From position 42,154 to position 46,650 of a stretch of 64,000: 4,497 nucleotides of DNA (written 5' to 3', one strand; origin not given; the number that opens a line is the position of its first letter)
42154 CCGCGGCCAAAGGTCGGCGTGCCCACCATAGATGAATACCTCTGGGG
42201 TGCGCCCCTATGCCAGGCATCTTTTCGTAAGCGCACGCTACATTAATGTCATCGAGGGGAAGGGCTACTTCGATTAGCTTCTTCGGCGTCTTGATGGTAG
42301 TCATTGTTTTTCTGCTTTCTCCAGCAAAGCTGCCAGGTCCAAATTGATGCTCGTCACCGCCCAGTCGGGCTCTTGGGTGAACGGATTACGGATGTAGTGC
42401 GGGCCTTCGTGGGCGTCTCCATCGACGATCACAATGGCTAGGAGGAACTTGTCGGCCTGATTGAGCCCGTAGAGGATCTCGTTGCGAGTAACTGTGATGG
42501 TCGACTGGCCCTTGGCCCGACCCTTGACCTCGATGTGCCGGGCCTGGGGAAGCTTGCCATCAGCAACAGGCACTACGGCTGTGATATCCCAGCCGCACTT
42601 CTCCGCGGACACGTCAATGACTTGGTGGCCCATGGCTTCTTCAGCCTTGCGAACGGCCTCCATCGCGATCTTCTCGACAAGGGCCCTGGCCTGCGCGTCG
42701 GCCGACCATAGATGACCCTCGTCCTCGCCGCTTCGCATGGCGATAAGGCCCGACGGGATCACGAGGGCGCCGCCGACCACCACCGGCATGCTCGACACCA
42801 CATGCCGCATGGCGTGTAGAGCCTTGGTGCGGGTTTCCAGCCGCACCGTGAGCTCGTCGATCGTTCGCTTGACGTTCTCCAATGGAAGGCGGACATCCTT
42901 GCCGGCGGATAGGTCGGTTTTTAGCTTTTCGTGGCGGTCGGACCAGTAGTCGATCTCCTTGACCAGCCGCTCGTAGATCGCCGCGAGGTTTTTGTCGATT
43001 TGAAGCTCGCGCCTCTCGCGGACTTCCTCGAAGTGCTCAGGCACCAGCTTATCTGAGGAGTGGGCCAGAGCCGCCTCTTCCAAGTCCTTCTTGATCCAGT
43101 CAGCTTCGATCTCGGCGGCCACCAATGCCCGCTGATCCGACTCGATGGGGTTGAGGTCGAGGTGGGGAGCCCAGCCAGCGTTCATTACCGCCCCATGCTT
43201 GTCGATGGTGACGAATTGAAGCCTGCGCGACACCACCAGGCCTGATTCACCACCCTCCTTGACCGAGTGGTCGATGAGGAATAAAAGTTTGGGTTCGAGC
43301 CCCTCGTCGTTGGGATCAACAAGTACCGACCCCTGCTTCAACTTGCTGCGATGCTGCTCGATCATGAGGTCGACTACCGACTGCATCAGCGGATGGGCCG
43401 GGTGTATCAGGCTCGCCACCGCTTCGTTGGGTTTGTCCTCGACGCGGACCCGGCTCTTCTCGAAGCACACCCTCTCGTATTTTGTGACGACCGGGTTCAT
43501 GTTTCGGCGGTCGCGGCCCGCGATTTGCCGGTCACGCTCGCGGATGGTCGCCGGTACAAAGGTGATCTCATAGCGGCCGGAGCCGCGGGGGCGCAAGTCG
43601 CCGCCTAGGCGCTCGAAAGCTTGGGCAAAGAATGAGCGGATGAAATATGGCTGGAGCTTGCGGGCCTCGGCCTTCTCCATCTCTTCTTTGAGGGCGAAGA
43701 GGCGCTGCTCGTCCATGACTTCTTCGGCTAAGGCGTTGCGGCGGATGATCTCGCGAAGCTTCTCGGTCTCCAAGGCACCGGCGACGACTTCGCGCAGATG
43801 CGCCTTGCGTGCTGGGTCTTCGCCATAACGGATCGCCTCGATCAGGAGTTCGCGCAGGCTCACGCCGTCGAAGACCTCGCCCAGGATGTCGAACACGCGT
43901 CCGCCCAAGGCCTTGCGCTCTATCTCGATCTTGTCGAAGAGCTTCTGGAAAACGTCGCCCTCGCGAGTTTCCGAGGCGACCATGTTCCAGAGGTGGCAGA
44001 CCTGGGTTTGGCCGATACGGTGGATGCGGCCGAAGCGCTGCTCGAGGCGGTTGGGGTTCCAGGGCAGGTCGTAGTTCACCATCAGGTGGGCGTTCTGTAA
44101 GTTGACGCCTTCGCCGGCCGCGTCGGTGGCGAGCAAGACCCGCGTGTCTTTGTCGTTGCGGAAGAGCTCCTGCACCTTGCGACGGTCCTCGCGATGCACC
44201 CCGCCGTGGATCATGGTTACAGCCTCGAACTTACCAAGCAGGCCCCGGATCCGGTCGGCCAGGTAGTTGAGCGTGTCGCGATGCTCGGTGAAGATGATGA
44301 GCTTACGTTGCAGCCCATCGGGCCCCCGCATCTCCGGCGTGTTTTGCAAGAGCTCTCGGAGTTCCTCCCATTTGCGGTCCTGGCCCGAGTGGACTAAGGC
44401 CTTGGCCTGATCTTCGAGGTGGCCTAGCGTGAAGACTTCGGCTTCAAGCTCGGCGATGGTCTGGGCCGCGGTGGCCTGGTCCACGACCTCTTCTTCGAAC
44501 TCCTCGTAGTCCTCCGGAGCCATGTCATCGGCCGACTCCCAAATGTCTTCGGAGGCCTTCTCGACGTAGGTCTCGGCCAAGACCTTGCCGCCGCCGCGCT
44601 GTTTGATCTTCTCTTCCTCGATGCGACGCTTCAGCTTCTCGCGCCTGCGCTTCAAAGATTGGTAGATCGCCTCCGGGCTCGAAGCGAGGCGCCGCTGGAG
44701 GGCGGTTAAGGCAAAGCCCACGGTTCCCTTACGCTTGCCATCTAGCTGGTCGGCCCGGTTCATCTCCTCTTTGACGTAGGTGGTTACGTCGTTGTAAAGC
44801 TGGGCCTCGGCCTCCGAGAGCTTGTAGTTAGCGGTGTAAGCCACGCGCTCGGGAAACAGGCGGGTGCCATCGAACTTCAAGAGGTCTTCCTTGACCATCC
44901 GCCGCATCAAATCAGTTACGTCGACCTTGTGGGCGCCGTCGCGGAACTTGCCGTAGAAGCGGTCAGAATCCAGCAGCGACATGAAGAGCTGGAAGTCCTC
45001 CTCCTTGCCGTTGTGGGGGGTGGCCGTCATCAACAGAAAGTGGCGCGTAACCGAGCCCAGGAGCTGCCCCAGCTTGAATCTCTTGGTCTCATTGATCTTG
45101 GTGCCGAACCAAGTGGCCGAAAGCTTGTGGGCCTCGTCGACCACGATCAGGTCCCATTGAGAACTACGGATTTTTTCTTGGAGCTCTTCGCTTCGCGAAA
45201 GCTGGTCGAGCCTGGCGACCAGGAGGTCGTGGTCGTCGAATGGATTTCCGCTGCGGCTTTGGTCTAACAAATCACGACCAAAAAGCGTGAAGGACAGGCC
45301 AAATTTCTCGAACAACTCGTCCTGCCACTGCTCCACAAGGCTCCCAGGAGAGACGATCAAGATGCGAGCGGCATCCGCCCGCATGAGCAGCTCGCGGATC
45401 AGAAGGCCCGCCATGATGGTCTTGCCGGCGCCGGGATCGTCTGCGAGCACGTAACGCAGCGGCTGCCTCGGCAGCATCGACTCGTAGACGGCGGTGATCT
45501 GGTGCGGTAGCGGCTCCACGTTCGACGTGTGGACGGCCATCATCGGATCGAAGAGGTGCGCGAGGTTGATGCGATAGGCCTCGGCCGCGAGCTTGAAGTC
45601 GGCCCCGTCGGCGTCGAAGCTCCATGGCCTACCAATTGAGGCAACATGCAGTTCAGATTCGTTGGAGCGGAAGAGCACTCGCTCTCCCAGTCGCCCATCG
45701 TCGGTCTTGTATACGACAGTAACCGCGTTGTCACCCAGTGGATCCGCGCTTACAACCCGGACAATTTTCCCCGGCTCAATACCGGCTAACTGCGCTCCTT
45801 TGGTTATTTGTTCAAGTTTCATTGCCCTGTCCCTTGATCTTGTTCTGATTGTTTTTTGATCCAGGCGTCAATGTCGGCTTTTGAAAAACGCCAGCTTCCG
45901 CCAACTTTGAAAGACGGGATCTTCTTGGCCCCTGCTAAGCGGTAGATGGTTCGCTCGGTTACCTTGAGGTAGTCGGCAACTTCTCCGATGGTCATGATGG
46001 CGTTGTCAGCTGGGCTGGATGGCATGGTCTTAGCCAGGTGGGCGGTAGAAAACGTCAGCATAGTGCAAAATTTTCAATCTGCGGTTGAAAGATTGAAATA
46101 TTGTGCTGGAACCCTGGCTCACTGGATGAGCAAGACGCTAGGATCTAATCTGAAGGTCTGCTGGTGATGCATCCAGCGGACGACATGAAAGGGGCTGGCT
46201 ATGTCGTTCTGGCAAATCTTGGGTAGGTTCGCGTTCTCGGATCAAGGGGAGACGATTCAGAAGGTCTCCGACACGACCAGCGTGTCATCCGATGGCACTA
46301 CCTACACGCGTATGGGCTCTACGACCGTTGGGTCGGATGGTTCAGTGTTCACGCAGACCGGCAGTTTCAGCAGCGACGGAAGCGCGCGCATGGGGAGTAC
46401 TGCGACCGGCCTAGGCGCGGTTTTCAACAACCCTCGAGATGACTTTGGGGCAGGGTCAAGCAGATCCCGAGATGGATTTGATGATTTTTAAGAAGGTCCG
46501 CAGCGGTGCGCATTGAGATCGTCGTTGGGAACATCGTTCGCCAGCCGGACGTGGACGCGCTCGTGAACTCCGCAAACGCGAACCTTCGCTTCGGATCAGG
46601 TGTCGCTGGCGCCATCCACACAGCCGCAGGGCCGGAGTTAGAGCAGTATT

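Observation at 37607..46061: tRNA-Ser-adjacent operon: HTH, SNF2 helicase-nuclease, DUF1156 methylase, DUF499 ATPase (mechanistically uncharacterised defence type)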

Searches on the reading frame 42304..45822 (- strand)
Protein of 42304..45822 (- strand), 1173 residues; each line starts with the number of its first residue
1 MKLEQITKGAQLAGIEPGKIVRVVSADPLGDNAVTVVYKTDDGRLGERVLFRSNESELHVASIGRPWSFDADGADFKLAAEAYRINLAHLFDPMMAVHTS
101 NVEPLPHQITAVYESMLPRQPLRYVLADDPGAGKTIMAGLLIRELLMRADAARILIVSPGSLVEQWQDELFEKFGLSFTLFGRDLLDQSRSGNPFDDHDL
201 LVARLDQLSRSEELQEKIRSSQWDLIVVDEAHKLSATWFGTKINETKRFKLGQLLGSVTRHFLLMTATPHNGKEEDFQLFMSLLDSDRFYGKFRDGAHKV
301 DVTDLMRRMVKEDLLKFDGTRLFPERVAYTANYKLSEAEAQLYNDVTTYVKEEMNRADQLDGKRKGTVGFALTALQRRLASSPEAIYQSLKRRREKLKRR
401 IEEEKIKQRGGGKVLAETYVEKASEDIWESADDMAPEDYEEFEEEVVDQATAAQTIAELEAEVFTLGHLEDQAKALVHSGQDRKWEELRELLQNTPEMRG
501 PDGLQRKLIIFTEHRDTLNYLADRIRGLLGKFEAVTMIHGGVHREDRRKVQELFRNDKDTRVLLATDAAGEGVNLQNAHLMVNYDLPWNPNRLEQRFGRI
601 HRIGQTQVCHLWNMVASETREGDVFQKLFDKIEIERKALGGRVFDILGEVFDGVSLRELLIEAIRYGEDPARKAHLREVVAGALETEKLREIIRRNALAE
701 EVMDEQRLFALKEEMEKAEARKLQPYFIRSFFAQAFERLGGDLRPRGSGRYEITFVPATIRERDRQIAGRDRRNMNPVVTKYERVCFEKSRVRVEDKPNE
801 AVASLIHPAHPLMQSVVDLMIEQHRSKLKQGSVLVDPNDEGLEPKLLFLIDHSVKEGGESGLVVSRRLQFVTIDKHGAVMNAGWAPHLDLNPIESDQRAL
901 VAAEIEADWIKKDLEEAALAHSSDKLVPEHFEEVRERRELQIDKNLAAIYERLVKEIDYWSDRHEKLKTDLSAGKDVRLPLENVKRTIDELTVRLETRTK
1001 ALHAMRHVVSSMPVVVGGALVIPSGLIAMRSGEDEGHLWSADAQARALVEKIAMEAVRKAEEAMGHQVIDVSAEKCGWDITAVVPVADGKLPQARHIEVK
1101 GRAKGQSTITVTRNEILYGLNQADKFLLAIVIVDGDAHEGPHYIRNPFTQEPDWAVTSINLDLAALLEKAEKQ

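Call 10: search_protein_families(library=pfam, proteins=[window:42304-45822:-], max_evalue=0.01)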
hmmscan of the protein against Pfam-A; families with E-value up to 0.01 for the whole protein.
window:42304-45822:- (1173 aa): 7 families
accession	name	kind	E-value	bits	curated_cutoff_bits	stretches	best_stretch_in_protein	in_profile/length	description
PF00271.37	Helicase_C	-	1.7e-23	83.4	23.5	1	505-604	15-110/110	Helicase conserved C-terminal domain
PF13020.12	NOV_C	-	8.6e-21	74.3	22.1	1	1049-1143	1-90/91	Protein NO VEIN, C-terminal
PF00176.29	SNF2-rel_dom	-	9.3e-17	61.5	24.9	1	124-361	20-265/290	SNF2-related domain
PF04851.21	ResIII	-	3.8e-14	53.4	22.5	1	102-270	2-163/164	Type III restriction enzyme, res subunit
PF00270.35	DEAD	-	8e-10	39.1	26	1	125-270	18-161/167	DEAD/DEAH box helicase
PF13401.12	AAA_22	-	0.0053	17.5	27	0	129-239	13-101/130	AAA domain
PF09848.15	SLFN-g3_helicase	-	0.0058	16.4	24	0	129-236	9-93/354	Schlafen group 3, DNA/RNA helicase domain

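Call 11: search_protein_families(library=padloc, proteins=[window:42304-45822:-], max_evalue=0.001)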
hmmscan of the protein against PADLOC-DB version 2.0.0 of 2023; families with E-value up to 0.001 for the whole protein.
window:42304-45822:- (1173 aa): 58 families (the best 25 are shown)
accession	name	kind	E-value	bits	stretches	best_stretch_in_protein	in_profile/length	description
PDLC00659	HmaA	-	0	2046.8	1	1-1172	2-1171/1176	SNF2 helicase / DEAD-box helicase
PDLC02620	DrmD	-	3.7e-124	413.9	1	91-704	87-680/1060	DrmD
PDLC02621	DrmD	-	1.6e-102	342.4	1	123-840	140-843/1040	DrmD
PDLC02504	BrxHI|BrxHII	-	1.3e-98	329.2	1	75-763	81-737/971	BrxHII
PDLC02500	BrxHI|BrxHII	-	4.6e-95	318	1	19-724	15-681/933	BrxHI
PDLC02572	DrmA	-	3.7e-72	241.7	1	124-618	138-637/1043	DrmA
PDLC02632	DrmD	-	1.2e-67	226.9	1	124-617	143-639/662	DrmD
PDLC02623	DrmD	-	3.2e-62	208.6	3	330-1003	405-1016/1040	DrmD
PDLC02633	DrmD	-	1.2e-61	206.7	1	117-606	140-631/839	DrmD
PDLC02619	DrmD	-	2.1e-55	186.3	2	92-526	21-434/872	DrmD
PDLC02624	DrmD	-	5.4e-48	162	1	141-615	1-478/652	DrmD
PDLC02634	DrmD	-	9.4e-46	154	1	102-638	90-618/900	DrmD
PDLC02840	DpdE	-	3.2e-43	146.2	2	94-289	150-322/1091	DpdE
PDLC02843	DpdE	-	1.1e-42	144.1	2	95-289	150-317/1091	DpdE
PDLC02853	DpdE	-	4.4e-38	128.9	1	81-640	75-637/985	DpdE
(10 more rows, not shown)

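Call 13: find_encoding_contigs(protein=window:42304-45822:-, flank=10000, max_places=8)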
Protein window:42304-45822:- (1173 aa): 1 contig read that carries it; 1 place shown.
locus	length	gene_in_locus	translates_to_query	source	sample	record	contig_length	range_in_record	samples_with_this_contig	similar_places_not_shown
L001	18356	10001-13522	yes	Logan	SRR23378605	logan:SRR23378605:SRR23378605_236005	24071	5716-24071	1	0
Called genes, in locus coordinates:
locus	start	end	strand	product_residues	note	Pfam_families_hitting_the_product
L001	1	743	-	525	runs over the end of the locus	PF00270:DEAD, PF04851:ResIII, PF18766:SWI2_SNF2, PF00271:Helicase_C, PF10571:UPF0547 (faint), PF13248:Zn_ribbon_3 (weak)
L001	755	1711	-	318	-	-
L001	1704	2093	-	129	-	-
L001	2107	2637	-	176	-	PF05037:DUF669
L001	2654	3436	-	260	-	PF13479:AAA_24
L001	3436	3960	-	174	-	-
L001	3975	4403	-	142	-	-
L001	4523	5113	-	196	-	-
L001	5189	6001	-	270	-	-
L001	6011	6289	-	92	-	PF13560:HTH_31, PF12844:HTH_19, PF01381:HTH_3, PF13413:HTH_25 (weak)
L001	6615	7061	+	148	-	PF11149:DUF2924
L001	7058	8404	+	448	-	PF00239:Resolvase, PF07508:Recombinase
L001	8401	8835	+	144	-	-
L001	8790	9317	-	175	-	PF01661:Macro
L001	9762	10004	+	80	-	PF12728:HTH_17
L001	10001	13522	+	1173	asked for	PF00176:SNF2-rel_dom, PF00270:DEAD, PF04851:ResIII, PF00271:Helicase_C, PF13020:NOV_C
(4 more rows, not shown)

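Call 14: find_related_loci(query=window:42304-45822:-, collection=genome_contigs, flank=10000)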
Query window:42304-45822:- (1173 aa) in genome_contigs; peptide patterns used: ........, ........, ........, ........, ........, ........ (x = any residue, [..] = any of these).
600 stretches matched a pattern (row limit reached: there are more); 564 encode a relative of the query (tblastn E <= 1e-3); the best 80 are kept; 80 distinct loci.
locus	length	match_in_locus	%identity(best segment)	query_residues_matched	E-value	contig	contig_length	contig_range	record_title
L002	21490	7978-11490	86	1-1171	0e+0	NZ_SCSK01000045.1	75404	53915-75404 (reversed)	MAG: Pandoraea sp. isolate FW106-10_bin.9 FW106-10_bin.9-26719, whole genome shotgun sequence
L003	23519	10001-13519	84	1-1170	0e+0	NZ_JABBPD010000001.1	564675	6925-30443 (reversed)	MAG: Rhodoferax sp. isolate KJN.1 NODE_4_length_564675_cov_27.1428, whole genome shotgun sequence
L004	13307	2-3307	83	68-1170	0e+0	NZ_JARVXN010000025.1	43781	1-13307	Mitsuaria sp. CC2 contig25, whole genome shotgun sequence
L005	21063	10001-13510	89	1-1170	0e+0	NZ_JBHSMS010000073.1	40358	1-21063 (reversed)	Massilia jejuensis strain KACC 12634 platanus_K_17_124_73, whole genome shotgun sequence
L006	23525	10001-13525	74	1-1172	0e+0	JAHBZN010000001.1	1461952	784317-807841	MAG: Ramlibacter sp. isolate ACE_PRO44 PRO44_1, whole genome shotgun sequence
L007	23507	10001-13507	75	1-1172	0e+0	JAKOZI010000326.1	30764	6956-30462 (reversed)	MAG: Pseudomonadota bacterium isolate USSF_maxbin.014_sub k201_1040845, whole genome shotgun sequence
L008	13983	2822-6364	73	1-1171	0e+0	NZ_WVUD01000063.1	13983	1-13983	Solidesulfovibrio aerotolerans strain DSM 16695 NODE_63_length_13983_cov_15.366917, whole genome shotgun sequence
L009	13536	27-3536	74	1-1170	0e+0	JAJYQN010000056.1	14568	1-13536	MAG: Proteobacteria bacterium isolate DS4.bin33 NODE_4801_length_14568_cov_3.646216, whole genome shotgun sequence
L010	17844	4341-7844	74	1-1170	0e+0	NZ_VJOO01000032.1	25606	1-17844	Tepidimonas fonticaldi strain AT-A2 Tepi_fontAT-A2_32, whole genome shotgun sequence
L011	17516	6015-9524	74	1-1170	0e+0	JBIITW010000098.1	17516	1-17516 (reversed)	MAG: Burkholderiales bacterium isolate ME2004-08-06_3300043437_group2_bin11 Rohwer_bin2330_scaffold_2733_c1, whole genom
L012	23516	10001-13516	73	1-1172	0e+0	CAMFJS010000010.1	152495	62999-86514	MAG: uncultured Paucibacter sp. isolate SRR12456166_bin.9_metaWRAP_v1.3_MAG genome assembly, contig: ERZ12289973.71, who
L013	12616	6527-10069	74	1-1170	0e+0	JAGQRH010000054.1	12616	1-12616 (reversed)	MAG: Planctomycetota bacterium isolate HKST-UBA87 NODE_54_length_12616_cov_5.079352, whole genome shotgun sequence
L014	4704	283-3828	72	1-1172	0e+0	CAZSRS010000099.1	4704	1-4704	MAG TPA_asm: uncultured Desulfovibrionaceae bacterium isolate binchicken_co168_97 genome assembly, contig: NODE_25882_le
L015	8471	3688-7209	71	1-1171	0e+0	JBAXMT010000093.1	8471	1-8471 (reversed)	MAG: Methylococcaceae bacterium isolate ELA460 MAG460_93, whole genome shotgun sequence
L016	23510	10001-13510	73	1-1170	0e+0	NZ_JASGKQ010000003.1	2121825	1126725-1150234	MAG: Roseateles sp. isolate 5N600 JMF-2111-06-0005.ont.bin.600_2, whole genome shotgun sequence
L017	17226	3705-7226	72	1-1171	0e+0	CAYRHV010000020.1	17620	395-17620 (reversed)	MAG TPA_asm: uncultured Ottowia sp. isolate SRP193661_co1_109 genome assembly, contig: NODE_3309_length_17620_cov_88.055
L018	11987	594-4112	72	1-1171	0e+0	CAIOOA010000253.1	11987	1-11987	MAG: uncultured Methylococcaceae bacterium isolate Day2-3_bin-150 genome assembly, contig: bin-150:253/315, whole genome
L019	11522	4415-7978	72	1-1171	0e+0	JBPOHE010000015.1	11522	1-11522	MAG: Pseudomonadota bacterium isolate MAG_190 c_000000104856, whole genome shotgun sequence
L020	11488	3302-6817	72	1-1171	0e+0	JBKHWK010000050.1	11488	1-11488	MAG: Gammaproteobacteria bacterium isolate B_bin_40_strict NODE_50_length_11488_cov_10.693278, whole genome shotgun sequ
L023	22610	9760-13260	71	1-1171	0e+0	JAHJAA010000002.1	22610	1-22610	MAG: Proteobacteria bacterium isolate Modern_marine.mb.199 Modern_marine.mb.199_k141_74817, whole genome shotgun sequenc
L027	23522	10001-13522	72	1-1173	0e+0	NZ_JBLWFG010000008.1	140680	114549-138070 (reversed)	Thauera sp. WH-2 8, whole genome shotgun sequence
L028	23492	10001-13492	69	1-1171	0e+0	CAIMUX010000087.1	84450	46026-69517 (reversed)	MAG: Candidatus Eisenbacteria bacterium isolate Loclat_bin-10216 genome assembly, contig: bin-10216:087/142, whole genom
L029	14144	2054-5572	66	1-1172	0e+0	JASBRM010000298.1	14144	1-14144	MAG: Neptuniibacter sp. isolate BWSM_103 k141_2434657, whole genome shotgun sequence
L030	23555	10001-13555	65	1-1173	0e+0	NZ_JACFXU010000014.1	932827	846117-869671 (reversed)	Sediminihaliea albiluteola strain F7430 contig_14, whole genome shotgun sequence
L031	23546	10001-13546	65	1-1172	0e+0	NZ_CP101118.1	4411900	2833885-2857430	Marinobacter metalliresistant strain CuT 6 chromosome, complete genome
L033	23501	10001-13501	66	1-1171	0e+0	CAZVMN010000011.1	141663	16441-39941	MAG TPA_asm: uncultured Oceanococcus sp. isolate binchicken_co237_92 genome assembly, contig: NODE_115_length_141663_cov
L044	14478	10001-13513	63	1-1172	0e+0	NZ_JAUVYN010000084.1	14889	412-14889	MAG: Pseudomonas sp. isolate CSMAG_1243 CSMAG_1243_k141_1390438_length_14889_cov_9.0000, whole genome shotgun sequence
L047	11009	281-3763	64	1-1172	0e+0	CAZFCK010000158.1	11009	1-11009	MAG TPA_asm: uncultured Desulfovibrionaceae bacterium isolate binchicken_co405_192 genome assembly, contig: NODE_9005_le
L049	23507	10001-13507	63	3-1172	0e+0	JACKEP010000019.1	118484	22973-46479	MAG: Alphaproteobacteria bacterium isolate HK-STAS-MYXO-37 HK-STAS-MYXO-37_19, whole genome shotgun sequence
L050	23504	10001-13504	61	1-1173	0e+0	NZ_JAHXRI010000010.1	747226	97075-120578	Zwartia hollandica strain LF4-65 NODE_10, whole genome shotgun sequence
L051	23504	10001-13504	62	1-1171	0e+0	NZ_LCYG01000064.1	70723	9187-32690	Microvirga vignae strain BR3299 T20BR3299_1_(paired)_contig_64, whole genome shotgun sequence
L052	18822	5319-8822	61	1-1171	0e+0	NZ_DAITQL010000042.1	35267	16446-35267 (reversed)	MAG: Hyphomicrobium sp. isolate CTOTU46465 NODE_293_length_35267_cov_9.188004, whole genome shotgun sequence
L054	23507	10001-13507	61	1-1171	0e+0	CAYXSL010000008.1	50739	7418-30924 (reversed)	MAG TPA_asm: uncultured Verminephrobacter sp. isolate SRP150892_co1_17 genome assembly, contig: NODE_466_length_50739_co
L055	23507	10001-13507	61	1-1171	0e+0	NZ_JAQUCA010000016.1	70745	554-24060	MAG: Giesbergeria sp. isolate STCSWMC_12 NODE_622_length_70745_cov_18.614659_ST_CSWMC, whole genome shotgun sequence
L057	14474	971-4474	60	1-1171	0e+0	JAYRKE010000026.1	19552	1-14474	MAG: Afipia sp. isolate SZ_szas3bin.7 NODE_1627_length_19552_cov_3.21251, whole genome shotgun sequence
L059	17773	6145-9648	60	1-1171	0e+0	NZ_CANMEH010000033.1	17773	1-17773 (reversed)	Uncultured Paracoccus sp. isolate 3-485-3Z.fasta NODE_33, whole genome shotgun sequence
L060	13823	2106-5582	59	1-1171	0e+0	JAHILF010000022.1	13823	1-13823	MAG: Proteobacteria bacterium isolate KR13_N2.mb.116 KR13_N2.mb.116_k141_38219, whole genome shotgun sequence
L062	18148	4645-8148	62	1-1171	0e+0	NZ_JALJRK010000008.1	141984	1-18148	Microvirga sp. Mcv34 NODE_8_length_141984_cov_9.94999141984, whole genome shotgun sequence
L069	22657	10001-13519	58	1-1173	0e+0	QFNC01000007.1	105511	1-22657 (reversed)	MAG: Pseudoxanthomonas suwonensis isolate S2_018_000_R3_113 S2_018_000_R3_scaffold_67, whole genome shotgun sequence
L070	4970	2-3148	63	145-1171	0e+0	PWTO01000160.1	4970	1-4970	MAG: Chromatiaceae bacterium isolate CSSed11_194 CS-Sed11-C38801, whole genome shotgun sequence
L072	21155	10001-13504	62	1-1171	0e+0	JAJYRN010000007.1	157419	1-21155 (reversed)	MAG: Acidobacteria bacterium isolate DX1.bin12 NODE_72_length_157419_cov_9.409913, whole genome shotgun sequence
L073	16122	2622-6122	72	1-1172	0e+0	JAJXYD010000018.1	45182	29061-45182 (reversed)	MAG: Deltaproteobacteria bacterium isolate BP6.bin57 NODE_1102_length_45182_cov_3.862501, whole genome shotgun sequence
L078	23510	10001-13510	60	1-1173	0e+0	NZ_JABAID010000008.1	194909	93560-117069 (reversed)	Novosphingobium sp. ERN07 Scaffold8, whole genome shotgun sequence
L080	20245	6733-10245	71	1-1172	0e+0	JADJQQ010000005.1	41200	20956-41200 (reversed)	MAG: Candidatus Competibacteraceae bacterium isolate Fred_18-Q3-R57-64_MAXAC.287 tig00007870-10-411070, whole genome sho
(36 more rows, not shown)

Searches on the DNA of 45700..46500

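Call 69: search_rna_families(source=window, start=45700, end=46500, threshold=evalue, max_evalue=1)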
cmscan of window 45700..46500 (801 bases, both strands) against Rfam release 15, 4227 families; matches with E-value up to 1: 0.
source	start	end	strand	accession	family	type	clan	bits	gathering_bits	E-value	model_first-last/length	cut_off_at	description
